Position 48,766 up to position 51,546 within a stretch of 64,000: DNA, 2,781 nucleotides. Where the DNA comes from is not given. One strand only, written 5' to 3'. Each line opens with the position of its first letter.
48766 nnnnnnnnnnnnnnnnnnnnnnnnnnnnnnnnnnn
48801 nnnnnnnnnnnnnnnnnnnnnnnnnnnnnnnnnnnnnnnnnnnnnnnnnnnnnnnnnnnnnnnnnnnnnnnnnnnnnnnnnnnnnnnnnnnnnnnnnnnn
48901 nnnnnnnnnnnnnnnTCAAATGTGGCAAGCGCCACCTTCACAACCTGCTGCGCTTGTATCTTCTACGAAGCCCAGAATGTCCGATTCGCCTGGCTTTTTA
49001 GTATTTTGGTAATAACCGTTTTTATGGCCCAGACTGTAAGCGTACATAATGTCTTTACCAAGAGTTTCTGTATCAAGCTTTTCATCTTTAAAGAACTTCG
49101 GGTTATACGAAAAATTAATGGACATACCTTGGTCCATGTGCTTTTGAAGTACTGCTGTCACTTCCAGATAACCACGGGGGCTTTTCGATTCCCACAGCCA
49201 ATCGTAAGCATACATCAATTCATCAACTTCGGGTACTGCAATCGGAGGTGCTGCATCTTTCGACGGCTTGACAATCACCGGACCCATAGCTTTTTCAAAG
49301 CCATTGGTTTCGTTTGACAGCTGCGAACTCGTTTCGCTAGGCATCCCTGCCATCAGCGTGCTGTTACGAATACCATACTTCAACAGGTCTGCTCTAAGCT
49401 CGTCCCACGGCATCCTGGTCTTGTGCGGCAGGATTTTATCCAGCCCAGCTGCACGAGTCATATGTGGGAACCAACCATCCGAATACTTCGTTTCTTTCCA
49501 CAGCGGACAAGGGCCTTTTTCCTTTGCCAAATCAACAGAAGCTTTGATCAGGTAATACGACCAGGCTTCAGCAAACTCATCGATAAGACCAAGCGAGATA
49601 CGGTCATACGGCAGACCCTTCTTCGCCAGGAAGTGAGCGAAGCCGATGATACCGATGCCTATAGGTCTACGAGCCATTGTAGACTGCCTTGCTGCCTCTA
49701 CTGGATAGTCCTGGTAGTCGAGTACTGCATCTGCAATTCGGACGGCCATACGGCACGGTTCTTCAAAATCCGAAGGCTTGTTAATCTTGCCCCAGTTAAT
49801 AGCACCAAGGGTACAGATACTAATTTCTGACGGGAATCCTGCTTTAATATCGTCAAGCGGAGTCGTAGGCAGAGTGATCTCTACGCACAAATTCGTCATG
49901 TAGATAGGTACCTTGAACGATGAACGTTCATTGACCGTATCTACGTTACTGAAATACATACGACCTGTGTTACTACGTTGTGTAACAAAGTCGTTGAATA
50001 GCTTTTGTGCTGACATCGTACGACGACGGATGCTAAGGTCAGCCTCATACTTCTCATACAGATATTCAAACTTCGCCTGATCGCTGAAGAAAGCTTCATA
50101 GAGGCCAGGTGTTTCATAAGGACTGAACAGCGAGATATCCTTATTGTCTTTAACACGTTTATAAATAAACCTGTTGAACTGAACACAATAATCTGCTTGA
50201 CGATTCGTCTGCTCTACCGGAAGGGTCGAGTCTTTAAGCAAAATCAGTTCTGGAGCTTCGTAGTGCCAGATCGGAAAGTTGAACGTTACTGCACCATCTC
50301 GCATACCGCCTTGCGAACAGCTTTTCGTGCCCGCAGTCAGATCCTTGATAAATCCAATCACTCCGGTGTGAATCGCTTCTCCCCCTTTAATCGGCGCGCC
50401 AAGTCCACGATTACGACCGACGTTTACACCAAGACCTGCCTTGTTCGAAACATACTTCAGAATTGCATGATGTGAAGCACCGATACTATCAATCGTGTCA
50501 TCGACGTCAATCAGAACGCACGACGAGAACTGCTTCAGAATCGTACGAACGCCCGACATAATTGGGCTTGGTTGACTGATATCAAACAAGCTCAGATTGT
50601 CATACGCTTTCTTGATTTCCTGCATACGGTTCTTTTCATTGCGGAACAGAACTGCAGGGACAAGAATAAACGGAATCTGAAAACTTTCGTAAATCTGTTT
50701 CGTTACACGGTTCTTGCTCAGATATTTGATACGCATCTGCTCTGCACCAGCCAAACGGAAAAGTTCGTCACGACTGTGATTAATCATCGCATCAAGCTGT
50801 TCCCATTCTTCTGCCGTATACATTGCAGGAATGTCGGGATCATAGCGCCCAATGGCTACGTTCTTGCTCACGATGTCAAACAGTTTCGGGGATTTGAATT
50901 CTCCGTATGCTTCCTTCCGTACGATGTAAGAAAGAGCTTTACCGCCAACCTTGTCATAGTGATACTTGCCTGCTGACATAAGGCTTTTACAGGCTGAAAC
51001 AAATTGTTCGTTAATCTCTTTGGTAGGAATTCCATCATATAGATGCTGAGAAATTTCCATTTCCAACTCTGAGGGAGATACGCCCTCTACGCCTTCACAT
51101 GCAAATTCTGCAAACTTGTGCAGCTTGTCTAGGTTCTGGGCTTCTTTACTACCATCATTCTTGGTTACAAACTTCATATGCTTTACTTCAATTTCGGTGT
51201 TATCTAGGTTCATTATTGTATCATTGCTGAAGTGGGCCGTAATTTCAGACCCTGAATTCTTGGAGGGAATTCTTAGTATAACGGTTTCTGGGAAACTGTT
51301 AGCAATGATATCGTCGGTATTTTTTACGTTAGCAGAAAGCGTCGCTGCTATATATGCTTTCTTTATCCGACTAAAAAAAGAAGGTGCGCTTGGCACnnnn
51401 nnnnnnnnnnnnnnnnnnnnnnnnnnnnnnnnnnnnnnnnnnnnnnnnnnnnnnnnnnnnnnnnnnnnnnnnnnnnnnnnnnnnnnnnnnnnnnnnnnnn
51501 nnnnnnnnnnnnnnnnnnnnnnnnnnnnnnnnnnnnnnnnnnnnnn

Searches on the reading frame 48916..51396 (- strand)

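Call 20: search_protein_families(library=phrogs, proteins=[window:48916-51396:-], max_evalue=0.001)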
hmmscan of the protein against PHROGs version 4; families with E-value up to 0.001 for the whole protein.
window:48916-51396:- (826 aa): 8 families
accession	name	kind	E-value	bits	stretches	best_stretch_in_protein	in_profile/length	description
phrog_84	-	DNA, RNA and nucleotide metabolism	9.9e-256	852.4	1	58-824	48-794/975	ribonucleoside-diphosphate reductase large subunit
phrog_3987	-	DNA, RNA and nucleotide metabolism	2.8e-137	459.1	1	76-537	5-462/467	ribonucleotide reductase large subunit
phrog_3844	-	moron, auxiliary metabolic gene and host takeover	3e-119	399.9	1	375-823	1-450/451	NrdA-like aerobic NDP reductase large subunit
phrog_36555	-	DNA, RNA and nucleotide metabolism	2.9e-40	138.9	1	662-801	1-140/172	ribonucleotide reductase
phrog_6132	-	DNA, RNA and nucleotide metabolism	6.3e-11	43.1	1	183-362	110-287/530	ribonucleotide reductase large subunit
phrog_22953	-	DNA, RNA and nucleotide metabolism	1.1e-10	42.8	1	324-504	2-201/201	ribonucleotide reductase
phrog_367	-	DNA, RNA and nucleotide metabolism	0.00029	20.1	1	463-599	348-475/701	ribonucleotide reductase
phrog_33412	-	unknown function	0.00055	20.8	0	745-799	73-122/140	-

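Call 21: search_protein_families(library=pfam, proteins=[window:48916-51396:-], max_evalue=0.001)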
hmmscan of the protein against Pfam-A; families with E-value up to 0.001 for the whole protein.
window:48916-51396:- (826 aa): 3 families
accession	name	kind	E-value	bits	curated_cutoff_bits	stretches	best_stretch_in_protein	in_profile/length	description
PF02867.20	Ribonuc_red_lgC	-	1.9e-107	360.5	23.9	1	291-796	1-522/523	Ribonucleotide reductase, barrel domain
PF00317.26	Ribonuc_red_lgN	-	1.2e-08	35.3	28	1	213-285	3-74/77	Ribonucleotide reductase, all-alpha domain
PF03477.21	ATP-cone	-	0.00075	20.4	25.8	0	76-141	2-69/88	ATP cone domain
